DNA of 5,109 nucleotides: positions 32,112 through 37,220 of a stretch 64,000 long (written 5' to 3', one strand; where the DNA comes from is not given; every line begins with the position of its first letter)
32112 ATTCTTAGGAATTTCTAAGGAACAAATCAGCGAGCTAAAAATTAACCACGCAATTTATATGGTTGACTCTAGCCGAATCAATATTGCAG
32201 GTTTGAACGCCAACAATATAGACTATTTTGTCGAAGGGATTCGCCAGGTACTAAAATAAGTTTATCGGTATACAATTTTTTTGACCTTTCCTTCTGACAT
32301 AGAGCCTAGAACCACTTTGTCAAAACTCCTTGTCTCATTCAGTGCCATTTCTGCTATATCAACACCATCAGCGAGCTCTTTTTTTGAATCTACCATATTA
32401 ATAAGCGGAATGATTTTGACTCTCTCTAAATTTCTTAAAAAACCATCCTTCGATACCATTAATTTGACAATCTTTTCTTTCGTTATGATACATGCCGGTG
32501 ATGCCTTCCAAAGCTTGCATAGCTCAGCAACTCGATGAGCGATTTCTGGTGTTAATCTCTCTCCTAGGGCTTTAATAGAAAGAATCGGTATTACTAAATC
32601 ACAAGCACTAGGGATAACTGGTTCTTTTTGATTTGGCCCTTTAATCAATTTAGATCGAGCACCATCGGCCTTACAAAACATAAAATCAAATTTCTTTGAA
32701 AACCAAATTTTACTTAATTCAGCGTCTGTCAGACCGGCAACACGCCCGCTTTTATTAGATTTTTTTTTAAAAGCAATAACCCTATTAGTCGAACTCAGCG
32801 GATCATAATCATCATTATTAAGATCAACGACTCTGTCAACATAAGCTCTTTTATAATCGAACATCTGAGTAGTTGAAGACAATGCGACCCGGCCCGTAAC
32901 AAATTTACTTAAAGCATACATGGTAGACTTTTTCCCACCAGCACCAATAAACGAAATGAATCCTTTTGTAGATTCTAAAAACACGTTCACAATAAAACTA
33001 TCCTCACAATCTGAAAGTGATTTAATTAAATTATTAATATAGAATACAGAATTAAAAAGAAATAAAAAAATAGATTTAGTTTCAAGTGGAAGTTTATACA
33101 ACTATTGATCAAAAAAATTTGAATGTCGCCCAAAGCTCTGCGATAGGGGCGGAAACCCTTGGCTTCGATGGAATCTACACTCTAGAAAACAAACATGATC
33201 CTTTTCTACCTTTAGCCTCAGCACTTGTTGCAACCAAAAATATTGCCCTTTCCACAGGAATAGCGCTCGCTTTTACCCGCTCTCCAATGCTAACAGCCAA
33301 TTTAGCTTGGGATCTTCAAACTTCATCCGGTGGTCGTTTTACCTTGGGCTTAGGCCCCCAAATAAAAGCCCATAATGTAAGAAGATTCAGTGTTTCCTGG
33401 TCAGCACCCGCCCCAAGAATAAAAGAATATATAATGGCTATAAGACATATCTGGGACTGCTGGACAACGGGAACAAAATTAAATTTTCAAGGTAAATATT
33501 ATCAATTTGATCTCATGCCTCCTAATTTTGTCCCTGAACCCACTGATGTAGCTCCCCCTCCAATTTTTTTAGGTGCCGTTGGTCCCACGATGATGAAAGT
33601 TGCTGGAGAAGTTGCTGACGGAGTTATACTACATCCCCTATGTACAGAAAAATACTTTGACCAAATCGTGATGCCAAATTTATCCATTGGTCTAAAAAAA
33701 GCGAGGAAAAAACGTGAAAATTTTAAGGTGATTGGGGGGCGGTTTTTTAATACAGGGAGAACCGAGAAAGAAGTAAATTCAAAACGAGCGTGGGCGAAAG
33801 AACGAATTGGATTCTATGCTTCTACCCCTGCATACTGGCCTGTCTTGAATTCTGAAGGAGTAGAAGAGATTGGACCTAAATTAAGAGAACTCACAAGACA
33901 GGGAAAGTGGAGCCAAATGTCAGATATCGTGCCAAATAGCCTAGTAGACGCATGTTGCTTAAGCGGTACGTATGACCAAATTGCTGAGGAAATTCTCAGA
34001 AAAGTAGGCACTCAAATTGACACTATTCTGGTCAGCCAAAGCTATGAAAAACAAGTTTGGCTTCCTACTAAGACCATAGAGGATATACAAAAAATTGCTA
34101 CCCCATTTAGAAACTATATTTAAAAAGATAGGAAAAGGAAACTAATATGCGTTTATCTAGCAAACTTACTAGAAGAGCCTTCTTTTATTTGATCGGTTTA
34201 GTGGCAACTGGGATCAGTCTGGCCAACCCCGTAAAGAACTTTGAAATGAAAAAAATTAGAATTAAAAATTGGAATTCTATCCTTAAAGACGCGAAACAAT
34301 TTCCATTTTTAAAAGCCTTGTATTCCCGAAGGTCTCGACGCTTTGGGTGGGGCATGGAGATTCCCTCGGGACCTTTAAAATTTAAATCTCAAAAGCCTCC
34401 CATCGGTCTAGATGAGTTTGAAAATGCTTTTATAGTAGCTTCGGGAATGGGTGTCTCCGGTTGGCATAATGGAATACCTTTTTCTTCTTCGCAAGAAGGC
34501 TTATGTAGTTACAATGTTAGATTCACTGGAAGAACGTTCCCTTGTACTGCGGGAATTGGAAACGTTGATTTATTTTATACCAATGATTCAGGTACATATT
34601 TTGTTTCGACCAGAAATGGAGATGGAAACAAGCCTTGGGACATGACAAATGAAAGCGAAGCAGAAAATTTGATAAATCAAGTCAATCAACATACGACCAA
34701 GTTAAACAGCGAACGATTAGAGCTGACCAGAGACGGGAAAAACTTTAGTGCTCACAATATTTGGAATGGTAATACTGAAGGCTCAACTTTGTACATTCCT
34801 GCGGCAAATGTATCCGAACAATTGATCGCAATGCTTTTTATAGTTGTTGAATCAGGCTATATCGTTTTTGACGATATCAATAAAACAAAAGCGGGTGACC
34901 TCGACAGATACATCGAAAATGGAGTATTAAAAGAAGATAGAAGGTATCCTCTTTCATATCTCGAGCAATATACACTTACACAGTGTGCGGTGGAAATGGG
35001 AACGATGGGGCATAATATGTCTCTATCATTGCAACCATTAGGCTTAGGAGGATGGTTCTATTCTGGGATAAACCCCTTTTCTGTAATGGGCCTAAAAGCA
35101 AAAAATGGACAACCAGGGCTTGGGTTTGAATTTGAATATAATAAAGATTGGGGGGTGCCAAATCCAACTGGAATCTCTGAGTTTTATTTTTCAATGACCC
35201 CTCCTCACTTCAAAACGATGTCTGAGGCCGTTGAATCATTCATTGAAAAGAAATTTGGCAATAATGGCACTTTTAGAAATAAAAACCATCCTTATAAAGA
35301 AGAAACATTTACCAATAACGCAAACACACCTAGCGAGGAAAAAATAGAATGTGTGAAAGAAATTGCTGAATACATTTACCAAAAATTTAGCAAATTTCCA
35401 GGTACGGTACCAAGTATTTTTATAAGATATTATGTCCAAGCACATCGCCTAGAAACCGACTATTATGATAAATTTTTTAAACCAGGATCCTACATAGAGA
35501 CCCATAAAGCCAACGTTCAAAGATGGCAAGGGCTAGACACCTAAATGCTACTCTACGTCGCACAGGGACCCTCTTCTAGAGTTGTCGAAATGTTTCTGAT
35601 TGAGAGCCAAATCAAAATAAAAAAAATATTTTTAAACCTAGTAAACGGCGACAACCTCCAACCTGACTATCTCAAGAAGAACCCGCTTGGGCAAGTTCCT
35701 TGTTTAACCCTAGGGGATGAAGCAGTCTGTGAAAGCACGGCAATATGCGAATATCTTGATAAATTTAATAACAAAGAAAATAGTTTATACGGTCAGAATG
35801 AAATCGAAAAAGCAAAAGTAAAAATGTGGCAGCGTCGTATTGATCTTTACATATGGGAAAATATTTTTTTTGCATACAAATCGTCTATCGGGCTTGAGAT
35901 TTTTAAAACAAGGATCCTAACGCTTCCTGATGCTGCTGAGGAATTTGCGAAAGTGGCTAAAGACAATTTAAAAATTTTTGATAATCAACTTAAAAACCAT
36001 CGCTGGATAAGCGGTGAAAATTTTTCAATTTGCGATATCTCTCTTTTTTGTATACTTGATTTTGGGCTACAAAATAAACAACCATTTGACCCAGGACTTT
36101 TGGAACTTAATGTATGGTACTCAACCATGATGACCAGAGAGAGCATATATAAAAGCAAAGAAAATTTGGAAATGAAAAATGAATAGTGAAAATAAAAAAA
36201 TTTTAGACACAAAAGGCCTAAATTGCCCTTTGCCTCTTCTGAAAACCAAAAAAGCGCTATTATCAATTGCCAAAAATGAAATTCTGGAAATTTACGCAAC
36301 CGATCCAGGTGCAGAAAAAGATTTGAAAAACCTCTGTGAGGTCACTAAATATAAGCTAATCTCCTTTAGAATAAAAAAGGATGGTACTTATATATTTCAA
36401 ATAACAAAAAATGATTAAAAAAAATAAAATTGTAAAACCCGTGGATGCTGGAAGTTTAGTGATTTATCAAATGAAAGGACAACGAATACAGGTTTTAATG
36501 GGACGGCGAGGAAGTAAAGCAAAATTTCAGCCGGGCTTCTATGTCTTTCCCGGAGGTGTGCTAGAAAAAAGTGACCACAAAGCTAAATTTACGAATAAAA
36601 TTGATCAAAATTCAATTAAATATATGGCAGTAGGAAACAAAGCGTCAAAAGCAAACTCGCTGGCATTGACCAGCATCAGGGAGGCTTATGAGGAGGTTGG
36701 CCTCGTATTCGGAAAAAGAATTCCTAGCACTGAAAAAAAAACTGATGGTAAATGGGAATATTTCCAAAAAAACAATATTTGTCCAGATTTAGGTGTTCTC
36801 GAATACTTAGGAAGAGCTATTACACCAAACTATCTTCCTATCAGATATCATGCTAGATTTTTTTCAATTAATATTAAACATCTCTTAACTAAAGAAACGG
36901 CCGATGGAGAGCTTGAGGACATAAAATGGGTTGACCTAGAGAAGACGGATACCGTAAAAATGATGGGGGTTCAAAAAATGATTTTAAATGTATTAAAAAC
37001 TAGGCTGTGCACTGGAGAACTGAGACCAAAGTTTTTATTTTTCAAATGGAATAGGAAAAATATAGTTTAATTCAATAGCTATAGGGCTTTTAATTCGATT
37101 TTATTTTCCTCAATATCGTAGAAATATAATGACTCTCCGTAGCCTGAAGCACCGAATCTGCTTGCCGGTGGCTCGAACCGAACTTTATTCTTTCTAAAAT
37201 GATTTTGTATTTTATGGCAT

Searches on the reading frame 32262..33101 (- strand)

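Call 61: search_protein_families(library=pfam, proteins=[window:32262-33101:-], max_evalue=0.00001)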
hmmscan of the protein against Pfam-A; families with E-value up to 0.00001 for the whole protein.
window:32262-33101:- (279 aa): 1 family
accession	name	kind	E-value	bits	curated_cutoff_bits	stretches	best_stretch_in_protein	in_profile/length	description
PF19842.5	YqeC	-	7.2e-31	107.8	27.6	1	49-191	1-144/145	YqeC protein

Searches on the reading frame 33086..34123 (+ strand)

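Call 61: search_protein_families(library=pfam, proteins=[window:33086-34123:+], max_evalue=0.00001)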
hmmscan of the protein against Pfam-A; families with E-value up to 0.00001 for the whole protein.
window:33086-34123:+ (345 aa): 1 family
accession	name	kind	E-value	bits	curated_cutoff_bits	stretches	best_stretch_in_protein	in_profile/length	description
PF00296.26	Bac_luciferase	-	2.8e-55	188.3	27.9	1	14-311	24-312/314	Luciferase-like monooxygenase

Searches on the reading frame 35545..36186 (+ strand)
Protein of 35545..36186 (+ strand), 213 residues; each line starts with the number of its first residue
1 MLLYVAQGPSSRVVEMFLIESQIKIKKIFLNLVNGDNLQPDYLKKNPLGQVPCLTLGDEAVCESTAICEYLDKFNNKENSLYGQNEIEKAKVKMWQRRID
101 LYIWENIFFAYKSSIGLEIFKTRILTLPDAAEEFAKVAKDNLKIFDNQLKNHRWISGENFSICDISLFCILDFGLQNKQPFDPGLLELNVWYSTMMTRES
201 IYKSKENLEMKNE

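Call 61: search_protein_families(library=pfam, proteins=[window:35545-36186:+], max_evalue=0.00001)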
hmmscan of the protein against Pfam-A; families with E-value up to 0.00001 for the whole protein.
window:35545-36186:+ (213 aa): 4 families
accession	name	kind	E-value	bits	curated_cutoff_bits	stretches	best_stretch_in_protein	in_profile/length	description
PF02798.26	GST_N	-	2.2e-12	47.5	20.9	1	8-72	10-75/76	Glutathione S-transferase, N-terminal domain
PF13417.12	GST_N_3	-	5.8e-12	46.2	22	1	8-73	7-69/75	Glutathione S-transferase, N-terminal domain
PF13409.12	GST_N_2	-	6.6e-12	46.3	25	1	9-73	3-69/70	Glutathione S-transferase, N-terminal domain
PF00043.30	GST_C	-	4.2e-08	33.8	20.7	1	140-199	33-93/93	Glutathione S-transferase, C-terminal domain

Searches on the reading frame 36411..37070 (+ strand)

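Call 61: search_protein_families(library=pfam, proteins=[window:36411-37070:+], max_evalue=0.00001)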
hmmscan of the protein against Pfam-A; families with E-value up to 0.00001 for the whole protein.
window:36411-37070:+ (219 aa): 1 family
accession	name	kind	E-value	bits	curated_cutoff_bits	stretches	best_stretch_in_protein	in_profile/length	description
PF00293.34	NUDIX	-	5.6e-06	26.8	21.1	0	15-179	7-118/134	NUDIX domain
